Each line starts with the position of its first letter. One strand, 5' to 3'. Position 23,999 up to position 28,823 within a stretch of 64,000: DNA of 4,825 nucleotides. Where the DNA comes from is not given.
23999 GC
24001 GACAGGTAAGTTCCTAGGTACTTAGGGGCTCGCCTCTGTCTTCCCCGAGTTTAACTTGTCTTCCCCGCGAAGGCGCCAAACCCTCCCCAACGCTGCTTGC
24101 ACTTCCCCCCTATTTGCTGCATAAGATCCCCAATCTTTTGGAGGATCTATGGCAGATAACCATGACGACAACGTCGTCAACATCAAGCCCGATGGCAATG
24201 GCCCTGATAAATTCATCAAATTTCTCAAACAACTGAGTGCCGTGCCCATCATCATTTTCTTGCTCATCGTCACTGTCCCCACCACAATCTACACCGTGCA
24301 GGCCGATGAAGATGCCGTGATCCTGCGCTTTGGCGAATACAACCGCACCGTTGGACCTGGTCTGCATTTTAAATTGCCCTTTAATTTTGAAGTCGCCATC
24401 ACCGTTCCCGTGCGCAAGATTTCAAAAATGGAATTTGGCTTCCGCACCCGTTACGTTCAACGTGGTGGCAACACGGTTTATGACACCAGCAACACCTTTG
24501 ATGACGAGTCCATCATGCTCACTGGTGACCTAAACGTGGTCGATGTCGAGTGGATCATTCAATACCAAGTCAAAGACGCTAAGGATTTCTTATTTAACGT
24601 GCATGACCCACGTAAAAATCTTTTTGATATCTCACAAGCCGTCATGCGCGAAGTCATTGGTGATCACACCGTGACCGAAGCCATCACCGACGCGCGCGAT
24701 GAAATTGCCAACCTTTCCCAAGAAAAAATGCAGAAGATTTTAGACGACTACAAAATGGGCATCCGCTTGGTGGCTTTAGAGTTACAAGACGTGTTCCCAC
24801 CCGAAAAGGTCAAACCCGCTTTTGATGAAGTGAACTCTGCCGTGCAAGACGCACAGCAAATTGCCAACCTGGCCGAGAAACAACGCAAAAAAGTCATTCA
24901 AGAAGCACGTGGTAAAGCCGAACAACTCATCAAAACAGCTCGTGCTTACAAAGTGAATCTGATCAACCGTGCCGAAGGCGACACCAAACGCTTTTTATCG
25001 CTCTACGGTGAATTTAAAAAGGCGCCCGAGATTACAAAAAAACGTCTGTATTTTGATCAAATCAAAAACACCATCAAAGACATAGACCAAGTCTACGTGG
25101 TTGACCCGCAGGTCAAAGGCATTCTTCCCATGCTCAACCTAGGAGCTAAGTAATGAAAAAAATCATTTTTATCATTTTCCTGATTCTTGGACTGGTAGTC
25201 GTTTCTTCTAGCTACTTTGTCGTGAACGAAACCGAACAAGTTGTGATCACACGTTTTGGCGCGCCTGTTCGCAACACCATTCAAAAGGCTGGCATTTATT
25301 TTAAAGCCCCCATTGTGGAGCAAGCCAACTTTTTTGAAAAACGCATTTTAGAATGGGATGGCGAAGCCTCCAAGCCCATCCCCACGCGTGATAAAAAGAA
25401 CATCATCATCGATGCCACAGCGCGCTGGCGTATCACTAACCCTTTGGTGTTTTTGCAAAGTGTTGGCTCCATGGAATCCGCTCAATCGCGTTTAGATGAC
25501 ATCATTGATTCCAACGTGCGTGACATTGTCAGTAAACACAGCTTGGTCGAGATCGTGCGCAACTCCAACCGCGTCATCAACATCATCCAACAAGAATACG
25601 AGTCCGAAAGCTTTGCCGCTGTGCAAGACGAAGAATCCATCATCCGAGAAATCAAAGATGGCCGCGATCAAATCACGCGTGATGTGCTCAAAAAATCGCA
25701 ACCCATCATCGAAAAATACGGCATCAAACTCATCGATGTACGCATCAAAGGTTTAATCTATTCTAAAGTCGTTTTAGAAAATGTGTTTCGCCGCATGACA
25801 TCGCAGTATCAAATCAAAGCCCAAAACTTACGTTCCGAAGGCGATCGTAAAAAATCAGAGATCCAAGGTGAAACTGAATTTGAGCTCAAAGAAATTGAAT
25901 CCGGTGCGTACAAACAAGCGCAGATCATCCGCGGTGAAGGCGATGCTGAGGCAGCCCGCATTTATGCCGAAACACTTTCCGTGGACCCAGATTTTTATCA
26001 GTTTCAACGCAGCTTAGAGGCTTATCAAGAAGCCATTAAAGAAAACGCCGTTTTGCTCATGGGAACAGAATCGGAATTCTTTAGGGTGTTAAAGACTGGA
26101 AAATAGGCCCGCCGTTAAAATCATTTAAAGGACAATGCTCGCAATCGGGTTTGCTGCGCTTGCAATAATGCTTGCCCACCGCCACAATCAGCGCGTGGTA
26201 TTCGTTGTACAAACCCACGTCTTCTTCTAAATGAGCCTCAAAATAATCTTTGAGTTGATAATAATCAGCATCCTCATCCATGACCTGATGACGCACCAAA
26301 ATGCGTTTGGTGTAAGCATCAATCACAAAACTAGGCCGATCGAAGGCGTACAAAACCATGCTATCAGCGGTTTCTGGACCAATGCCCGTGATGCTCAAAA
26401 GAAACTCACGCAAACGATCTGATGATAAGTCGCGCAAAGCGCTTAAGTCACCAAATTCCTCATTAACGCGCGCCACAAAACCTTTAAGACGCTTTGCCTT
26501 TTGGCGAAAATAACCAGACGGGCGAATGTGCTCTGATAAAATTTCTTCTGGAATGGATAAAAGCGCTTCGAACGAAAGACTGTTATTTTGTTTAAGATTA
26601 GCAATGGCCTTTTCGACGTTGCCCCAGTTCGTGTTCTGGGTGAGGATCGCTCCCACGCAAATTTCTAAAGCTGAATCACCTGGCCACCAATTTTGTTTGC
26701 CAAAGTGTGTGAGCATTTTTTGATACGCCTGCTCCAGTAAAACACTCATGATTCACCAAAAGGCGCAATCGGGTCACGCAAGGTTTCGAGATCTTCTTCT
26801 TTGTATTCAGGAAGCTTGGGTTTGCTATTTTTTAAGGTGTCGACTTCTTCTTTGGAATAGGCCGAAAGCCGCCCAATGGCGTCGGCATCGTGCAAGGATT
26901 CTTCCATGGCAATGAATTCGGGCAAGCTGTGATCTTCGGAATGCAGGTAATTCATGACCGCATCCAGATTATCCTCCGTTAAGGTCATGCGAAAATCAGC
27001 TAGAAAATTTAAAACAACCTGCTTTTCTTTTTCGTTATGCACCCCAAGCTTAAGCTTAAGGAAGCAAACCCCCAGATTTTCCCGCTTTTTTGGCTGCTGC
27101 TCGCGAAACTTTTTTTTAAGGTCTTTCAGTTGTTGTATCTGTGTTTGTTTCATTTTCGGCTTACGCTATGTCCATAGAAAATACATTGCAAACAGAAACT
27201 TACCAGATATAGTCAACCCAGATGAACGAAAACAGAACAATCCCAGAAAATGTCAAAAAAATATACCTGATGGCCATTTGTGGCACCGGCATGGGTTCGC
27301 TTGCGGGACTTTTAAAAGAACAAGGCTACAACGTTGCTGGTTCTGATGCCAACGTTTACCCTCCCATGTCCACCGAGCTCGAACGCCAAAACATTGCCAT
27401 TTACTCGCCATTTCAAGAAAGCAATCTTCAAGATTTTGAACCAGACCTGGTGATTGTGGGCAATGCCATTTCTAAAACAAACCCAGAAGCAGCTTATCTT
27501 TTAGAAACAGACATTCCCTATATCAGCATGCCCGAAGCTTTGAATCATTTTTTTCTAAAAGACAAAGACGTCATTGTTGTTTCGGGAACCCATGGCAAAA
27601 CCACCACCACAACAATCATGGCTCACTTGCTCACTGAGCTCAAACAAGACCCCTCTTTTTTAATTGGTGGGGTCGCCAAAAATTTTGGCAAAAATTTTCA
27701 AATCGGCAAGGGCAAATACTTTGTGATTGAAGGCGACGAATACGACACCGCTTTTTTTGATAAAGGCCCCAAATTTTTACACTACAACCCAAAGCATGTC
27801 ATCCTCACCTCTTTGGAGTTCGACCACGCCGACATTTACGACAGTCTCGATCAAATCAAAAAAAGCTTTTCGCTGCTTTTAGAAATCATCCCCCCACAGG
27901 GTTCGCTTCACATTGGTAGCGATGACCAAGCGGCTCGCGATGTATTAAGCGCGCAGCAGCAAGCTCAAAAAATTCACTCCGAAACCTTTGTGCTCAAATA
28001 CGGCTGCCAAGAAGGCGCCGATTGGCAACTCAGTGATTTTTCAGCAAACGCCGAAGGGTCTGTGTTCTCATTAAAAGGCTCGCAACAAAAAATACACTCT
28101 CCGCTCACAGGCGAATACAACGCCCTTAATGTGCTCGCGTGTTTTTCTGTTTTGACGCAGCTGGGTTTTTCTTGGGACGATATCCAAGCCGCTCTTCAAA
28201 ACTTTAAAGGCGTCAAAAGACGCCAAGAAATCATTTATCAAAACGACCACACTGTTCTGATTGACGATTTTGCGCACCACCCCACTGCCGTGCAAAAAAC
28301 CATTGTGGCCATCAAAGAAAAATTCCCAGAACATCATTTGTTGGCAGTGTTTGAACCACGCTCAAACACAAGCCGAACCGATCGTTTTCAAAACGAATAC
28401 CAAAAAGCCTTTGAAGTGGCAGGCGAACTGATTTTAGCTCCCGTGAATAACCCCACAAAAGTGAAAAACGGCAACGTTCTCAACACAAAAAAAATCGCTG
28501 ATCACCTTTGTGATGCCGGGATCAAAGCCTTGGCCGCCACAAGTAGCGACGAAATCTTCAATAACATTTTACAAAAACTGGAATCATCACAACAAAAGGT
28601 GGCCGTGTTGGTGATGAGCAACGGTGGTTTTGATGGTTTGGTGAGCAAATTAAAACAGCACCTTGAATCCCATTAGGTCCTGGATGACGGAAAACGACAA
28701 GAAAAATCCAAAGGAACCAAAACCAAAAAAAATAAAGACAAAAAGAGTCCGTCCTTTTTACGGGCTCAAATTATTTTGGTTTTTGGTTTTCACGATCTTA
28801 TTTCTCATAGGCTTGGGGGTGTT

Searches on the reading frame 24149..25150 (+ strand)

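Call 37: search_protein_families(library=pfam, proteins=[window:24149-25150:+], max_evalue=0.001)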
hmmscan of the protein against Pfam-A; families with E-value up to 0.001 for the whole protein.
window:24149-25150:+ (334 aa): 1 family
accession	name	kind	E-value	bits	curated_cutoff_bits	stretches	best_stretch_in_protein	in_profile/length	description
PF01145.31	Band_7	-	1.2e-26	94.3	23.6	1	49-245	2-175/176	SPFH domain / Band 7 family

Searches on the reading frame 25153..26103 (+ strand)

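Call 37: search_protein_families(library=pfam, proteins=[window:25153-26103:+], max_evalue=0.001)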
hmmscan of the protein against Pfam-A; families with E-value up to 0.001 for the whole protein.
window:25153-26103:+ (317 aa): 1 family
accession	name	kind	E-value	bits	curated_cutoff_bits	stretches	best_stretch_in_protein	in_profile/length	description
PF01145.31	Band_7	-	3e-26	93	23.6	1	23-231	2-175/176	SPFH domain / Band 7 family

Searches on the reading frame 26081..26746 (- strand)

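Call 37: search_protein_families(library=pfam, proteins=[window:26081-26746:-], max_evalue=0.001)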
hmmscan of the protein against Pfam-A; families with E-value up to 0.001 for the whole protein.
window:26081-26746:- (221 aa): 2 families
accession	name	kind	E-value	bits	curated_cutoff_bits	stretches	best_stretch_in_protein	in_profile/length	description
PF00730.31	HhH-GPD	-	1.7e-15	57.7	26.2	1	31-169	1-102/108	HhH-GPD superfamily base excision DNA repair protein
PF10576.14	EndIII_4Fe-2S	-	0.00022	21.9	20.5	1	195-210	1-16/17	Iron-sulfur binding domain of endonuclease III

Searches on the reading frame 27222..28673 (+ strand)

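Call 37: search_protein_families(library=pfam, proteins=[window:27222-28673:+], max_evalue=0.001)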
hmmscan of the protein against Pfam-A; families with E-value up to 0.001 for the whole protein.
window:27222-28673:+ (484 aa): 3 families
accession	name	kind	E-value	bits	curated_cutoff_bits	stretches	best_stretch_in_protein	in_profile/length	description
PF08245.18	Mur_ligase_M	-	9.5e-24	84.9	24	1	120-310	1-199/200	Mur ligase middle domain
PF01225.30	Mur_ligase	-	2.4e-19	69.9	21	1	13-110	1-90/95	Mur ligase family, catalytic domain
PF02875.26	Mur_ligase_C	-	3.5e-10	41.2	28.4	1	333-467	1-126/127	Mur ligase, glutamate ligase domain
